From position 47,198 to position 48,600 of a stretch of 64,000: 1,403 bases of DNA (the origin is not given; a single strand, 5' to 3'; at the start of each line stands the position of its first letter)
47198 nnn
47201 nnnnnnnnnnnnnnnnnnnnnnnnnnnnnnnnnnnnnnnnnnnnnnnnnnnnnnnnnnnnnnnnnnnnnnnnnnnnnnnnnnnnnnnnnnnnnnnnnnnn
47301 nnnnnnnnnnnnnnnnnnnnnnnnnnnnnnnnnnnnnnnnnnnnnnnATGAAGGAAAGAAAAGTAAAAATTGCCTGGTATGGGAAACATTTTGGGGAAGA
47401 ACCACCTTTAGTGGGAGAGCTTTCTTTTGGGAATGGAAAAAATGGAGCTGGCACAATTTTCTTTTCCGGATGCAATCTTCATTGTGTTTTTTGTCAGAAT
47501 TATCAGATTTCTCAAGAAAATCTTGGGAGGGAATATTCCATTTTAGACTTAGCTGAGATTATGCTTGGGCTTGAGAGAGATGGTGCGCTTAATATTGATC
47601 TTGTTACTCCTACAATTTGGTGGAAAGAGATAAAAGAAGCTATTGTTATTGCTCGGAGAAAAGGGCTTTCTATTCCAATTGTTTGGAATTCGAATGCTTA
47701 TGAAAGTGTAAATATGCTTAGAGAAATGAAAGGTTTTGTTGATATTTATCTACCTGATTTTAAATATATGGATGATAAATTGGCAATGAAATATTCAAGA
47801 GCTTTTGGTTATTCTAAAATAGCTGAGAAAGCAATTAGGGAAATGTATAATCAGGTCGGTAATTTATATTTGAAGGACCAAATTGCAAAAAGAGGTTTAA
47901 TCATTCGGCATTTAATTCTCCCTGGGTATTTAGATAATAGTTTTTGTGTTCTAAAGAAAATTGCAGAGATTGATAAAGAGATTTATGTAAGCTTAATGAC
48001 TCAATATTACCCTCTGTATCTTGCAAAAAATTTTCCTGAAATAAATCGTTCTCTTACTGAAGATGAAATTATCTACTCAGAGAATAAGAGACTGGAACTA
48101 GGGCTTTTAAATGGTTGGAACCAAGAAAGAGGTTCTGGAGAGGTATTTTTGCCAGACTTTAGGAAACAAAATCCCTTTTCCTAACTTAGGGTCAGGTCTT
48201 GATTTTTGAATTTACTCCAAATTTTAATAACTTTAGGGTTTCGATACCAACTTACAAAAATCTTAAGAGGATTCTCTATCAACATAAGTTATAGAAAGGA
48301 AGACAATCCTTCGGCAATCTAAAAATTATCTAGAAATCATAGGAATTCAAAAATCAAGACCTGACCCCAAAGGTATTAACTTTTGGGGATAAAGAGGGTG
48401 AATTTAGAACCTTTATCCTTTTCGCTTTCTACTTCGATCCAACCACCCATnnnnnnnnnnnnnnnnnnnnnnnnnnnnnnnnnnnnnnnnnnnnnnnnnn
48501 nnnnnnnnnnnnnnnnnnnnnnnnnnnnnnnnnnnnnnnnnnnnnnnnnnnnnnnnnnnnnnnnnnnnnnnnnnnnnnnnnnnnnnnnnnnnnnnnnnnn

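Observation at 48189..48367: A 179-bp element with 24-bp perfect terminal inverted repeats fills a convergent intergenic region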

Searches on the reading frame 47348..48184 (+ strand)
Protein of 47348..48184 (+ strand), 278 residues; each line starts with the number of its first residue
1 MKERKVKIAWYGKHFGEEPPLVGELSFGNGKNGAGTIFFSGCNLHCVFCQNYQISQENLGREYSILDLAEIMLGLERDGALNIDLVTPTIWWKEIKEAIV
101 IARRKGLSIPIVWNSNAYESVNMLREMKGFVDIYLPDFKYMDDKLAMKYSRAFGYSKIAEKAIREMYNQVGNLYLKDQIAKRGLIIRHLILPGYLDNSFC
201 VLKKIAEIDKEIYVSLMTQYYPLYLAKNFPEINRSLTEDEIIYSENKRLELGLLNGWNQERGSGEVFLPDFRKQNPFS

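Call 8: search_protein_families(library=pfam, proteins=[window:47348-48184:+])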
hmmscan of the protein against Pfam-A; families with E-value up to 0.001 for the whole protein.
window:47348-48184:+ (278 aa): 2 families
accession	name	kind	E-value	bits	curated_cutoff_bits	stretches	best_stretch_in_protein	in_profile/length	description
PF04055.27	Radical_SAM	-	2.6e-09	37.9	29.5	1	37-165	2-131/166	Radical SAM superfamily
PF13353.11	Fer4_12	-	0.00025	21.8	22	1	35-85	8-58/137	4Fe-4S single cluster domain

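Call 11: find_encoding_contigs(protein=window:47348-48184:+, flank=3000, max_places=10)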
Protein window:47348-48184:+ (278 aa): no gene with exactly this product is on record in the collection.

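Call 22: find_homologous_proteins(query=window:47348-48184:+, max_evalue=1e-20)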
Query window:47348-48184:+ (278 aa): 7981 proteins with E <= 1e-20 among 8000 candidates; the best 120 are listed.
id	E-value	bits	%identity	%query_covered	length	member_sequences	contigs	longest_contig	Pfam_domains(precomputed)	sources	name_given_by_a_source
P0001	3.9e-186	636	100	100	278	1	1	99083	PF04055.28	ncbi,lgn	ncbi:MAG: radical SAM protein [candidate division WOR-3 bacterium]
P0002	1.5e-133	463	73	100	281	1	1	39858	PF04055.28,PF13353.12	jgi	jgi:putative pyruvate formate lyase activating enzyme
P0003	1.6e-128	447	69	100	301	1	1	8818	PF04055.28,PF13353.12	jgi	jgi:putative pyruvate formate lyase activating enzyme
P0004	1.6e-128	447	69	100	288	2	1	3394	PF04055.28,PF13353.12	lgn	-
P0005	1.7e-128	446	69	100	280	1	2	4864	PF04055.28,PF13353.12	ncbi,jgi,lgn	-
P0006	5.2e-128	445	70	100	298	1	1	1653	PF04055.28,PF13353.12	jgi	jgi:putative pyruvate formate lyase activating enzyme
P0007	6.5e-128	445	69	100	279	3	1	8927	PF04055.28,PF13353.12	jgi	jgi:putative pyruvate formate lyase activating enzyme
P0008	1.3e-127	444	71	100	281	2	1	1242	PF04055.28,PF13353.12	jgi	jgi:putative pyruvate formate lyase activating enzyme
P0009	1.4e-127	443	70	100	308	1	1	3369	PF04055.28,PF13353.12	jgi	jgi:putative pyruvate formate lyase activating enzyme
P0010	1.6e-127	443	70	100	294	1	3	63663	PF04055.28,PF13353.12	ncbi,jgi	-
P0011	2.5e-127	443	69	100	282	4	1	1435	PF04055.28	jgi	jgi:putative pyruvate formate lyase activating enzyme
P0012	6.4e-127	441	70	98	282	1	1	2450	PF04055.28,PF13353.12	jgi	jgi:putative pyruvate formate lyase activating enzyme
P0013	7.2e-127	441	69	100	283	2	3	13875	PF04055.28,PF13353.12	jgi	jgi:putative pyruvate formate lyase activating enzyme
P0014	1.4e-126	440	70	100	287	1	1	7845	PF04055.28,PF13353.12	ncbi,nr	ncbi:radical SAM protein [candidate division WOR-3 bacterium]|nr:radical SAM protein [candidate divi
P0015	2.6e-126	439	70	100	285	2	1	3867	PF04055.28,PF13353.12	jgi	jgi:putative pyruvate formate lyase activating enzyme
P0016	2.9e-126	439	70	100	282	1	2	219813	PF04055.28,PF13353.12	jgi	jgi:putative pyruvate formate lyase activating enzyme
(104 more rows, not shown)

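Call 23: find_encoding_contigs(protein=P0001, flank=10000, max_places=5)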
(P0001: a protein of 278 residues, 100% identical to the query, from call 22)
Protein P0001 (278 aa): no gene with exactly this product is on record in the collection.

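Call 24: find_encoding_contigs(protein=P0002, flank=5000, max_places=5)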
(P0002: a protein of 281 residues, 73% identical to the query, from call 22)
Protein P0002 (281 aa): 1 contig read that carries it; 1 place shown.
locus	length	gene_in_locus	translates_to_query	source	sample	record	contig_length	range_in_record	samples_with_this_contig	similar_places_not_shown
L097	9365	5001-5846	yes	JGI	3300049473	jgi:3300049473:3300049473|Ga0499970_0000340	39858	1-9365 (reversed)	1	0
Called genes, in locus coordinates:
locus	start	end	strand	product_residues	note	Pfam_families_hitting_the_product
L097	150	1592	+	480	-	PF00749:tRNA-synt_1c, PF19269:Anticodon_2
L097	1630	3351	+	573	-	PF13623:SurA_N_2, PF13624:SurA_N_3, PF13145:Rotamase_2 (faint), PF00639:Rotamase (faint)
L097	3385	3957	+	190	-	PF04390:LptE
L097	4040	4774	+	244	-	PF01182:Glucosamine_iso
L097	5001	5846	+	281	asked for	PF13353:Fer4_12, PF04055:Radical_SAM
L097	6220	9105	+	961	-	PF13364:BetaGal_ABD2 (faint), PF02837:Glyco_hydro_2_N, PF21467:BetaGal_gal-bd (faint), PF22666:Glyco_hydro_2_N2 (weak), PF00703:Glyco_hydro_2, PF02836:Glyco_hydro_2_C, PF16355:DUF4982, PF18565:Glyco_hydro2_C5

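Call 58: find_encoding_contigs(protein=P0014, flank=3000, max_places=2)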
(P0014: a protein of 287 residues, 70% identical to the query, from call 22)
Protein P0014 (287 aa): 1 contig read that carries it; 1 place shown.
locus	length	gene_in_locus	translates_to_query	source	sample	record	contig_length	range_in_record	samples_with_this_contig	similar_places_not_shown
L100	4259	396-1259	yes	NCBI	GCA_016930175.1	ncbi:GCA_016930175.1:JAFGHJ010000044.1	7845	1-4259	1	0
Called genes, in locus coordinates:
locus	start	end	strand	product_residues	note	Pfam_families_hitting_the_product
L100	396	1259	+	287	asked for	PF13353:Fer4_12 (weak), PF04055:Radical_SAM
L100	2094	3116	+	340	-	-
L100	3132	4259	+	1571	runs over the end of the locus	PF13205:Big_5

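Call 59: find_encoding_contigs(protein=P0016, flank=3000, max_places=2)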
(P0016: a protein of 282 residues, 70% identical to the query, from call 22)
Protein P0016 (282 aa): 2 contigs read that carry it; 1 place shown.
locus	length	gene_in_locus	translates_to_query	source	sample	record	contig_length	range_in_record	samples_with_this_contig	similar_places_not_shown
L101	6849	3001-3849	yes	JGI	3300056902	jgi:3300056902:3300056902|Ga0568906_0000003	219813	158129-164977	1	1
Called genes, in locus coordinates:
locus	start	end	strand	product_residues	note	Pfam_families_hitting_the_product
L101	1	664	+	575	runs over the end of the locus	PF13623:SurA_N_2, PF13624:SurA_N_3, PF13145:Rotamase_2 (weak), PF00639:Rotamase (weak)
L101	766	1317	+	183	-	PF04390:LptE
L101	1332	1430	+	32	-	-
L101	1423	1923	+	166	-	PF13366:PDDEXK_3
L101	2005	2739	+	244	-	PF01182:Glucosamine_iso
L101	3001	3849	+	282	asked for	PF13353:Fer4_12 (weak), PF04055:Radical_SAM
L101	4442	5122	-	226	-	-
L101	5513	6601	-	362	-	PF00989:PAS (weak), PF02518:HATPase_c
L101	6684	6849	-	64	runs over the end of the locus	-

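Call 60: find_encoding_contigs(protein=P0010, flank=3000, max_places=2)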
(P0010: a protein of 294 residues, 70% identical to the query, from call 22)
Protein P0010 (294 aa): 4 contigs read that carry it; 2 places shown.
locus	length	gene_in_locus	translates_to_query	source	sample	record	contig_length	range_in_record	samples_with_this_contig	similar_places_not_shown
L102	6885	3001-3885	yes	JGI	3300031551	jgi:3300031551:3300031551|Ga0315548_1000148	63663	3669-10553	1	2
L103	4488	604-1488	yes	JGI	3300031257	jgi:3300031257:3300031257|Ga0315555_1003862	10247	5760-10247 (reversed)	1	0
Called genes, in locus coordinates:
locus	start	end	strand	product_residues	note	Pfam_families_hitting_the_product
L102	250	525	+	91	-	-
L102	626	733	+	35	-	-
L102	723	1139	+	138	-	PF13366:PDDEXK_3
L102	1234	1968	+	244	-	PF01182:Glucosamine_iso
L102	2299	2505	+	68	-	PF15919:HicB_lk_antitox, PF21748:UPF0150 (weak)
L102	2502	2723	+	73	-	PF07927:HicA_toxin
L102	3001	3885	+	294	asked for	PF13353:Fer4_12 (weak), PF04055:Radical_SAM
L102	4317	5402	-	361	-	PF00989:PAS (weak), PF02518:HATPase_c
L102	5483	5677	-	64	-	-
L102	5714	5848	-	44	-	-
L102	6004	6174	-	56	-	-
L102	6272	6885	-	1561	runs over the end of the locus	PF00069:Pkinase, PF07714:PK_Tyr_Ser-Thr, PF01590:GAF, PF13185:GAF_2, PF00158:Sigma54_activat, PF07724:AAA_2, PF14532:Sigma54_activ_2, PF07728:AAA_5, +17 more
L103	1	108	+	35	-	?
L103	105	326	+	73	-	PF07927:HicA_toxin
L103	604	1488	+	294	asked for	PF13353:Fer4_12 (weak), PF04055:Radical_SAM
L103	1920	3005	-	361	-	PF00989:PAS (weak), PF02518:HATPase_c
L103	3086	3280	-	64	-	-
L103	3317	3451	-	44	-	-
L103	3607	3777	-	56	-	-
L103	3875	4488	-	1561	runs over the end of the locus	PF00069:Pkinase, PF07714:PK_Tyr_Ser-Thr, PF01590:GAF, PF13185:GAF_2, PF00158:Sigma54_activat, PF07724:AAA_2, PF14532:Sigma54_activ_2, PF07728:AAA_5, +17 more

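Call 70: list_cluster_members(proteins=[P0001])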
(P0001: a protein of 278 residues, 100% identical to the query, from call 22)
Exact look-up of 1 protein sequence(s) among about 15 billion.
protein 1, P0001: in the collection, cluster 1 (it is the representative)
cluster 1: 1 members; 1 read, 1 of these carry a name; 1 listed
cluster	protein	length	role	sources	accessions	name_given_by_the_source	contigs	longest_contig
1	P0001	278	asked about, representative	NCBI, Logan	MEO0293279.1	MAG: radical SAM protein [candidate division WOR-3 bacterium]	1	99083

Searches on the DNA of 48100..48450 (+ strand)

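Call 40: search_rna_families(source=window, start=48100, end=48450, threshold=evalue, max_evalue=1)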
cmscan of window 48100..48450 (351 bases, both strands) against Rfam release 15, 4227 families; matches with E-value up to 1: 6.
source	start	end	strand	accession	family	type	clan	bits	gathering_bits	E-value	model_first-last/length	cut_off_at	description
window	48185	48369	-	RF04127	MIR8007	Gene; miRNA;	-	23.7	195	0.016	1-226/226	no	MIR8007 microRNA precursor family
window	48178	48389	+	RF04150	MIR2655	Gene; miRNA;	-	23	122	0.15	1-267/267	no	MIR2655 microRNA precursor family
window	48188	48368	+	RF04205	MIR2606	Gene; miRNA;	-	21.8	139.7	0.64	1-165/165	no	MIR2606 microRNA precursor family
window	48186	48370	-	RF04156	MIR2670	Gene; miRNA;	-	20.9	117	0.026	1-200/200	no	MIR2670 microRNA precursor family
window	48172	48396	-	RF04150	MIR2655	Gene; miRNA;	-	20.9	122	0.38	1-267/267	no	MIR2655 microRNA precursor family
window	48186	48370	+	RF04209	MIR7533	Gene; miRNA;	-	18.8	230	0.14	1-249/249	no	MIR7533 microRNA precursor family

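Call 47: search_dna_similar(query=window:48180-48376:+, collection=plasmids, mode=distant, max_evalue=1, max_rows=30)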
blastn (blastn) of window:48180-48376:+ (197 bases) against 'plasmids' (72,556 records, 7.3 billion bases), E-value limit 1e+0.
Records with a match: 11; places in all: 11; records where one place covers at least 80% of the query: 0.
Best place of each record, by identity: 90-95% 1; 80-90% 10.
By first word of the organism name: Enterococcus 10; Bacillus 1.
By predicted mobility (MOB-suite, as given by PLSDB): conjugative 5; mobilizable 4; non-mobilizable 2.
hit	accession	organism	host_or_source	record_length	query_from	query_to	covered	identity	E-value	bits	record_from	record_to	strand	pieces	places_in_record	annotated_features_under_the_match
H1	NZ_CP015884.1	Enterococcus faecalis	Mus musculus,feces,feces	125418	62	96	18%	85.7%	6e-1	42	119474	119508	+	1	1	none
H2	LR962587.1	Enterococcus faecalis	-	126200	62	96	18%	85.7%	6e-1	42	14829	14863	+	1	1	record has no annotation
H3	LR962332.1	Enterococcus faecalis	-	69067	64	96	17%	87.9%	2e-1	43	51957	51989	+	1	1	record has no annotation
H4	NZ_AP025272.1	Enterococcus faecalis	-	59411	65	96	16%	87.5%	6e-1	41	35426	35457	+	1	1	none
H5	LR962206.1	Enterococcus faecalis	-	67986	65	96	16%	87.5%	6e-1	41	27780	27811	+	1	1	record has no annotation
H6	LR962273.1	Enterococcus faecalis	-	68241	65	96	16%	87.5%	6e-1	41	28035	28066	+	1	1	record has no annotation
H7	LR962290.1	Enterococcus faecalis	-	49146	65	96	16%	87.5%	6e-1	41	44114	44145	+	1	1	record has no annotation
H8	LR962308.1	Enterococcus faecalis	-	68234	65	96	16%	87.5%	6e-1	41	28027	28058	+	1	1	record has no annotation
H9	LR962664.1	Enterococcus faecalis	-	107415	65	96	16%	87.5%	6e-1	41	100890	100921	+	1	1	record has no annotation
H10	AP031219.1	Enterococcus faecalis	Homo sapiens,fecal sample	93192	65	96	16%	87.5%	6e-1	41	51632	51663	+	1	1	none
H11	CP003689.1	Bacillus thuringiensis MC28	-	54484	60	87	14%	92.9%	2e-1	43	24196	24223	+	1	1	none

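Call 48: search_dna_similar(query=window:48180-48376:+, collection=phages, mode=distant, max_evalue=1, max_rows=20)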
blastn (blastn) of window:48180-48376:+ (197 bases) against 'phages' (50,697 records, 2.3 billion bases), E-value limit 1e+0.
Records with a match: 4; places in all: 4; records where one place covers at least 80% of the query: 0.
Best place of each record, by identity: 90-95% 3; 80-90% 1.
By first word of the organism name: Methanocaldococcus 2; Lactobacillus 1; Bacteriophage 1.
By host as written in the record: - 2; Methanocaldococcus fervens 2.
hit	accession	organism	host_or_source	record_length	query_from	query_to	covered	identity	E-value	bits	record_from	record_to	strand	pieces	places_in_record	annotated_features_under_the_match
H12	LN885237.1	Lactobacillus phage EV3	-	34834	23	55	17%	87.9%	6e-1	40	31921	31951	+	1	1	EV3_036: phage primase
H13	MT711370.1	Methanocaldococcus fervens tailed virus 1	Methanocaldococcus fervens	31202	16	42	14%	92.6%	2e-1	41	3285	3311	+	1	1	hypothetical protein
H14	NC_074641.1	Methanocaldococcus fervens tailed virus 1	Methanocaldococcus fervens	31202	16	42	14%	92.6%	2e-1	41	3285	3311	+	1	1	hypothetical protein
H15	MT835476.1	Bacteriophage sp.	human fecal samples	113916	19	44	13%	92.3%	6e-1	39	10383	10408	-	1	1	record has no annotation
